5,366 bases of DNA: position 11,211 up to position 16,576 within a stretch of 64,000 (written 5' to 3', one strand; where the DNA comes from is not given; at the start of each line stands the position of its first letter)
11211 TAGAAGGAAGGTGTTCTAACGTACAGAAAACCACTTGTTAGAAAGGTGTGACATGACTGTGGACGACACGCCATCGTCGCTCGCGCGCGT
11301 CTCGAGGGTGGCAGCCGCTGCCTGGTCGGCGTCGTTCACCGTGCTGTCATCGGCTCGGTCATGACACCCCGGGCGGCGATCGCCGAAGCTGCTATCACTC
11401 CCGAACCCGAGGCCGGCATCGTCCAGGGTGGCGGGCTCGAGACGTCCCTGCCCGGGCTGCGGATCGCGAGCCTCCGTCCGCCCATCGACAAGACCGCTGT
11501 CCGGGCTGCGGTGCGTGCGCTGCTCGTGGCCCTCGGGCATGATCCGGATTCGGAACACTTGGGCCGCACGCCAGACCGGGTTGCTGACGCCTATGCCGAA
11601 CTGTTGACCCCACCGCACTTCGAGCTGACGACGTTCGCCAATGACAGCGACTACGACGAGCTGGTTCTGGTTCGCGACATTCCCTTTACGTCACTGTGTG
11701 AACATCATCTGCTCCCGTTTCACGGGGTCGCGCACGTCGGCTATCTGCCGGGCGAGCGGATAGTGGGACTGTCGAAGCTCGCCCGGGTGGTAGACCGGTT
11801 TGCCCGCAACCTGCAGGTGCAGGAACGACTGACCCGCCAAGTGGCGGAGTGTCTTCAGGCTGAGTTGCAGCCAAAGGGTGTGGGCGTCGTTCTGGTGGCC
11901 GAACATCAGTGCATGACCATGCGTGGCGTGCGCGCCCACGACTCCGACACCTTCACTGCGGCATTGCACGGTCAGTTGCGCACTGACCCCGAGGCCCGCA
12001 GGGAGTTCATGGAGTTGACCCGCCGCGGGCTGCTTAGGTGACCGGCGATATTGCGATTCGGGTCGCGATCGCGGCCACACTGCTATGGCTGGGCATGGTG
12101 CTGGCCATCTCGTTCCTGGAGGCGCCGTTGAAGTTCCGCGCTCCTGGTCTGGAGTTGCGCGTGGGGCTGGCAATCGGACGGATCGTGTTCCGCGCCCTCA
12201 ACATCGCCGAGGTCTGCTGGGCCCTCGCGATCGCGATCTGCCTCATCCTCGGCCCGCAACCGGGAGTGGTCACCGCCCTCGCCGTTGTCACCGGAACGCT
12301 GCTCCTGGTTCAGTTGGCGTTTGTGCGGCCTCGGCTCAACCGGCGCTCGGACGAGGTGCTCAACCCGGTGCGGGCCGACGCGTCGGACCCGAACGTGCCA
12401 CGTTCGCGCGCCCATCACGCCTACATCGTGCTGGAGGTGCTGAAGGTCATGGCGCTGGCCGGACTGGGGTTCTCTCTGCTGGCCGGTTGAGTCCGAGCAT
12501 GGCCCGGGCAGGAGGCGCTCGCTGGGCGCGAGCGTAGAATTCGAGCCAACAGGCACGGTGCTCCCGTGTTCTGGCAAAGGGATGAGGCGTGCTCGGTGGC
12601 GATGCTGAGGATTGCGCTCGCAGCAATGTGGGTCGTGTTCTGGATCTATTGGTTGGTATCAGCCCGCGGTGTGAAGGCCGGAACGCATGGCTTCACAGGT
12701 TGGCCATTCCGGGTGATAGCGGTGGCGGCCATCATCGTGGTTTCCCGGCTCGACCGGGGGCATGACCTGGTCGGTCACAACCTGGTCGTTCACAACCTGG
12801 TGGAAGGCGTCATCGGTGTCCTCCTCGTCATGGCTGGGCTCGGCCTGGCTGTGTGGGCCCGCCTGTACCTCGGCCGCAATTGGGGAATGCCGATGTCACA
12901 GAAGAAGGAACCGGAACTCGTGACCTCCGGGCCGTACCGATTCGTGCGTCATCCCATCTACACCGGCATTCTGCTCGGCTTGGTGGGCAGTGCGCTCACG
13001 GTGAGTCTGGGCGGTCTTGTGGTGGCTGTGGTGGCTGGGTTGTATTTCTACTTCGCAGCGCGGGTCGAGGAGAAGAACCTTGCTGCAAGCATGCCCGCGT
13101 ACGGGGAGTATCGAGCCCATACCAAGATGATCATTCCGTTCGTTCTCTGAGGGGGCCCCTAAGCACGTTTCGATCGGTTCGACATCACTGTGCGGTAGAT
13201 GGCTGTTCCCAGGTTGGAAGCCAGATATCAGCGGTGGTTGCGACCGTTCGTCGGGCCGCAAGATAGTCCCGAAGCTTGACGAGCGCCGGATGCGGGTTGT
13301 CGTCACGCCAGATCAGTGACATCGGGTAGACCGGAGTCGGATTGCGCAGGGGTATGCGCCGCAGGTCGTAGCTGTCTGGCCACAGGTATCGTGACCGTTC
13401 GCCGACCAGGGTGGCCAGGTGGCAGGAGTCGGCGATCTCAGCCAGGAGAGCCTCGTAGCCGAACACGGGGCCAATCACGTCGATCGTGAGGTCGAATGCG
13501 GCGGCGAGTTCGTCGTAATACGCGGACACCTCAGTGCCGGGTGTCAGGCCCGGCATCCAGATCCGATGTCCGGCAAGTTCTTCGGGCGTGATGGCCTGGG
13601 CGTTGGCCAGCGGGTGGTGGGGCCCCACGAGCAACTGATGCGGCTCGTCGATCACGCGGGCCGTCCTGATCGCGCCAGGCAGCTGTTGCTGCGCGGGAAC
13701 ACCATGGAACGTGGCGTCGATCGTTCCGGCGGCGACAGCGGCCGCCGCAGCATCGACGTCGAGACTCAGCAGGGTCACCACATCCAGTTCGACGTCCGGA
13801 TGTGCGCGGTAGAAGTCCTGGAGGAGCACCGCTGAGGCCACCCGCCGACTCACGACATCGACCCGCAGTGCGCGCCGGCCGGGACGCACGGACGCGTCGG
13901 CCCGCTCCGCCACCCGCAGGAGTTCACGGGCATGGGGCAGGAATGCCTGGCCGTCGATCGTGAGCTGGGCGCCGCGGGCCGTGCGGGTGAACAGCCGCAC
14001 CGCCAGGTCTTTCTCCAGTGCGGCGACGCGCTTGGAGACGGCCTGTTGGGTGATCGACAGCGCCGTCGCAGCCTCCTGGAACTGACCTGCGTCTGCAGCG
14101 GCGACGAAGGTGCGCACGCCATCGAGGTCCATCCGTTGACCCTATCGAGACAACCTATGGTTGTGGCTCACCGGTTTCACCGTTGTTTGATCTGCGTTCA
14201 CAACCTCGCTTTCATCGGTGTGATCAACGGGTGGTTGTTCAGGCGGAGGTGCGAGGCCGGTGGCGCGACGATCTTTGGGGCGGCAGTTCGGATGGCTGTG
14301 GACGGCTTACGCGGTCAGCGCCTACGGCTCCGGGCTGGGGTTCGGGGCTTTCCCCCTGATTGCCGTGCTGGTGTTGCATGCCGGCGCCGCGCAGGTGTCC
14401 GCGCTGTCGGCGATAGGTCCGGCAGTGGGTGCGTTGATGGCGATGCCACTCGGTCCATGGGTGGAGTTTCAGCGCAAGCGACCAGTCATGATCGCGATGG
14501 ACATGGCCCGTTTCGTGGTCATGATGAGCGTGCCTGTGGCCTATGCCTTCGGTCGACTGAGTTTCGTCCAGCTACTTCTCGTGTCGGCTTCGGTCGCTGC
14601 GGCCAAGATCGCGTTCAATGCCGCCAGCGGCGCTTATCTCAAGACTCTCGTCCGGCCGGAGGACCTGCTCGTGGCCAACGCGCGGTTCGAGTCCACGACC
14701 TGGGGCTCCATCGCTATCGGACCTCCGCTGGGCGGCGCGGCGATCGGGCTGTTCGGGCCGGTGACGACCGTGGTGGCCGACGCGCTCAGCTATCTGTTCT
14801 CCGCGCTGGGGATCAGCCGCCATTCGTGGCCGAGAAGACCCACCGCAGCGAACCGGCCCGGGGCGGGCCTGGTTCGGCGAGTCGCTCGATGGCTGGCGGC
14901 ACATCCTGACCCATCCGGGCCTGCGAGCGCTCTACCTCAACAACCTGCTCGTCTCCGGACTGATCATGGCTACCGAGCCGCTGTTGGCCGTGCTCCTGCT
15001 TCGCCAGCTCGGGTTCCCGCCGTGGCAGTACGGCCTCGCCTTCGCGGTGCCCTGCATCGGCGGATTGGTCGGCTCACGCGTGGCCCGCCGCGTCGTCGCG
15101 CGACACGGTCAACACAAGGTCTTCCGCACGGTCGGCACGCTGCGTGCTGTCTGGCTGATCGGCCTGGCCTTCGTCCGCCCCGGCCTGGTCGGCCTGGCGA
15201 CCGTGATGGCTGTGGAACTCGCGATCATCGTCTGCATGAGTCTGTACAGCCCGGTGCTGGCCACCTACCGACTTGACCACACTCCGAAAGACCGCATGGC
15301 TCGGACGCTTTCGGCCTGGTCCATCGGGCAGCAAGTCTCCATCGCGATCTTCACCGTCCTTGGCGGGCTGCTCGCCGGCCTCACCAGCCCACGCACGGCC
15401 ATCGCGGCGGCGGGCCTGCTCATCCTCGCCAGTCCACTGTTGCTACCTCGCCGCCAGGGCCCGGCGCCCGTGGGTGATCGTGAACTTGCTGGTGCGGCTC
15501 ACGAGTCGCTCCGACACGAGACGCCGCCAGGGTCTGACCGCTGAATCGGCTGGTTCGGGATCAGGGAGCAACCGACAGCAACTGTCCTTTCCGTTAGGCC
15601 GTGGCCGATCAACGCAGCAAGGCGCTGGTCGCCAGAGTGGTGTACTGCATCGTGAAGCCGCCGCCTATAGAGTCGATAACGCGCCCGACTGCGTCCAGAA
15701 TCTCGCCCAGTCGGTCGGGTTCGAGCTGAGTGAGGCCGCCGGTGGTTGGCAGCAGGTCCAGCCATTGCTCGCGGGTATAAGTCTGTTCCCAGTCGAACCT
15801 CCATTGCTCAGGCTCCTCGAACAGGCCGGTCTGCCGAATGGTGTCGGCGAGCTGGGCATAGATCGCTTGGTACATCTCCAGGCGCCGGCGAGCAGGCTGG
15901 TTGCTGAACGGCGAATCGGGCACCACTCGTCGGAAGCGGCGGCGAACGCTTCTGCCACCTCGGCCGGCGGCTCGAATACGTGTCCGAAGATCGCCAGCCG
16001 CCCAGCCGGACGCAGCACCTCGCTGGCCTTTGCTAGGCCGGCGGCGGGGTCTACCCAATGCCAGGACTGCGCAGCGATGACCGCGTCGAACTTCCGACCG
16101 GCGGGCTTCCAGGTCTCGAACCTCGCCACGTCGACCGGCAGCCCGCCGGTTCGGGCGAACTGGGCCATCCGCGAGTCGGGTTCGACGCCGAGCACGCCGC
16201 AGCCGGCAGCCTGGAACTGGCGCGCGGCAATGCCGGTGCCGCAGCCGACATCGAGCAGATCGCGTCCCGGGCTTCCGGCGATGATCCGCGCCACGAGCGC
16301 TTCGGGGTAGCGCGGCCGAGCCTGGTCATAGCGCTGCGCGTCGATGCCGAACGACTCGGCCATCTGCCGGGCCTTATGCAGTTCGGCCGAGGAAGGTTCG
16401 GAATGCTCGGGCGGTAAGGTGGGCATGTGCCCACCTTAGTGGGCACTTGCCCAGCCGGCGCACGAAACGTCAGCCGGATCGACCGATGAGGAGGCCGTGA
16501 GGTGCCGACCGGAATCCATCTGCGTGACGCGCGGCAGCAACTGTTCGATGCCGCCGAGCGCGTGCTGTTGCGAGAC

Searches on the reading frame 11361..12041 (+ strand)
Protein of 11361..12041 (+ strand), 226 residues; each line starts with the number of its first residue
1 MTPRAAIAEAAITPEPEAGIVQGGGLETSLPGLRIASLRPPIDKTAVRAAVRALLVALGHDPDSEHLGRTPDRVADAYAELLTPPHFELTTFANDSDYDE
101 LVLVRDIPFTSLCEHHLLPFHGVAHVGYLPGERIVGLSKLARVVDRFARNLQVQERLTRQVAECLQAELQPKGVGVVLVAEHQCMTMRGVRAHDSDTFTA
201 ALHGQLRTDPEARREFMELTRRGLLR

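Call 76: search_protein_families(library=pfam, proteins=[window:11361-12041:+], max_evalue=0.001)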
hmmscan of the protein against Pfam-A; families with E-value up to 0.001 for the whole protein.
window:11361-12041:+ (226 aa): 1 family
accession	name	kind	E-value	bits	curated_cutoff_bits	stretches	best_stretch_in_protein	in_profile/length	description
PF01227.27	GTP_cyclohydroI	-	2.1e-66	223.2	27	1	48-220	2-178/179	GTP cyclohydrolase I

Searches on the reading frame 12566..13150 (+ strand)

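Call 76: search_protein_families(library=pfam, proteins=[window:12566-13150:+], max_evalue=0.001)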
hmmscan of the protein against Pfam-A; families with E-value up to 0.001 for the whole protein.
window:12566-13150:+ (194 aa): 2 families
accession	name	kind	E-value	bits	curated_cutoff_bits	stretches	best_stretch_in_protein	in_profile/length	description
PF04191.18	PEMT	-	1.6e-13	51.5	25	1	82-172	4-98/105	Phospholipid methyltransferase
PF04140.19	ICMT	-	6.2e-11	43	24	1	86-172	3-93/95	Isoprenylcysteine carboxyl methyltransferase (ICMT) family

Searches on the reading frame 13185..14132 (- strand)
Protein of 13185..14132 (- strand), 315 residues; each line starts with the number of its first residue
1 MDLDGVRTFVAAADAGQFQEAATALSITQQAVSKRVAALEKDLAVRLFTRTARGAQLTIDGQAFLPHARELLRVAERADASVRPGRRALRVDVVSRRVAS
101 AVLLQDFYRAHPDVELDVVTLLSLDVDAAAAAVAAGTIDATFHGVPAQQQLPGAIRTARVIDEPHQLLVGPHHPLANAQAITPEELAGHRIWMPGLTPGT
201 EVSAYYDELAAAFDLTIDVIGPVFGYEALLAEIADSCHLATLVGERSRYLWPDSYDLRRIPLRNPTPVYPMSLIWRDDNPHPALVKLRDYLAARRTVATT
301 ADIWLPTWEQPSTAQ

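Call 54: search_protein_families(library=pfam, proteins=[window:13185-14132:-], max_evalue=0.001)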
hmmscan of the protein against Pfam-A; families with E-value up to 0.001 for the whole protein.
window:13185-14132:- (315 aa): 2 families
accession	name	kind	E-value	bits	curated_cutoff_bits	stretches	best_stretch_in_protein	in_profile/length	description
PF00126.33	HTH_1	-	2.9e-18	66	26.6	1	4-62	2-60/60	Bacterial regulatory helix-turn-helix protein, lysR family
PF03466.25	LysR_substrate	-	2.7e-16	60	28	1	103-293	24-206/209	LysR substrate binding domain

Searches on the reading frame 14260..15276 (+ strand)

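Call 54: search_protein_families(library=pfam, proteins=[window:14260-15276:+], max_evalue=0.001)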
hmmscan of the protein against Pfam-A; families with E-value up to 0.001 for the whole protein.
window:14260-15276:+ (338 aa): 2 families
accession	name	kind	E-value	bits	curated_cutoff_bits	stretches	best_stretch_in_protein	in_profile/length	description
PF07690.21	MFS_1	-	1e-10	41.5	33.4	1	13-204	1-187/347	Major Facilitator Superfamily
PF05977.19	MFS_3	-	5.6e-05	22.2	27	1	9-193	11-194/524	Transmembrane secretion effector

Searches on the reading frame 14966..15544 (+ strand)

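Call 54: search_protein_families(library=pfam, proteins=[window:14966-15544:+], max_evalue=0.001)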
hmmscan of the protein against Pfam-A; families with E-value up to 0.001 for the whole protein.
window:14966-15544:+ (192 aa): 1 family
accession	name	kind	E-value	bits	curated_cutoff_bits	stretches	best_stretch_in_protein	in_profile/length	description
PF07690.21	MFS_1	-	2.5e-15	56.7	33.4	1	5-169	17-180/347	Major Facilitator Superfamily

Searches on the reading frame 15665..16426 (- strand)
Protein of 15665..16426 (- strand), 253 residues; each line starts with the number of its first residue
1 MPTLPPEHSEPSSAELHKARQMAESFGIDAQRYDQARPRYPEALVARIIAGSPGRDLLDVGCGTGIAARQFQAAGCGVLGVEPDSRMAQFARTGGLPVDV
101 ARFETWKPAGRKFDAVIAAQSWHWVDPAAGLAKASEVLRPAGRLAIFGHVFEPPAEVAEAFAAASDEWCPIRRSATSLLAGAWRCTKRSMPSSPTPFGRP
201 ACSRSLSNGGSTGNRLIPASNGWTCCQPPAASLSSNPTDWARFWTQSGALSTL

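Call 54: search_protein_families(library=pfam, proteins=[window:15665-16426:-], max_evalue=0.001)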
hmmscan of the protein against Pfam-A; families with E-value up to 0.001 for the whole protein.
window:15665-16426:- (253 aa): 5 families
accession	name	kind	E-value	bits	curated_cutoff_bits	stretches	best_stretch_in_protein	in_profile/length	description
PF08241.18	Methyltransf_11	-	1.8e-13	51.3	21.2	1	58-146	1-95/95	Methyltransferase domain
PF13489.12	Methyltransf_23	-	2.7e-12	47.2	27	1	33-145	1-115/164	Methyltransferase domain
PF13649.12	Methyltransf_25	-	5e-12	46.8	27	1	58-142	2-97/97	Methyltransferase domain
PF08242.18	Methyltransf_12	-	2.4e-11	44.7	30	1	58-144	1-98/98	Methyltransferase domain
PF13847.12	Methyltransf_31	-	3.4e-05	24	27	1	54-162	4-127/145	Methyltransferase domain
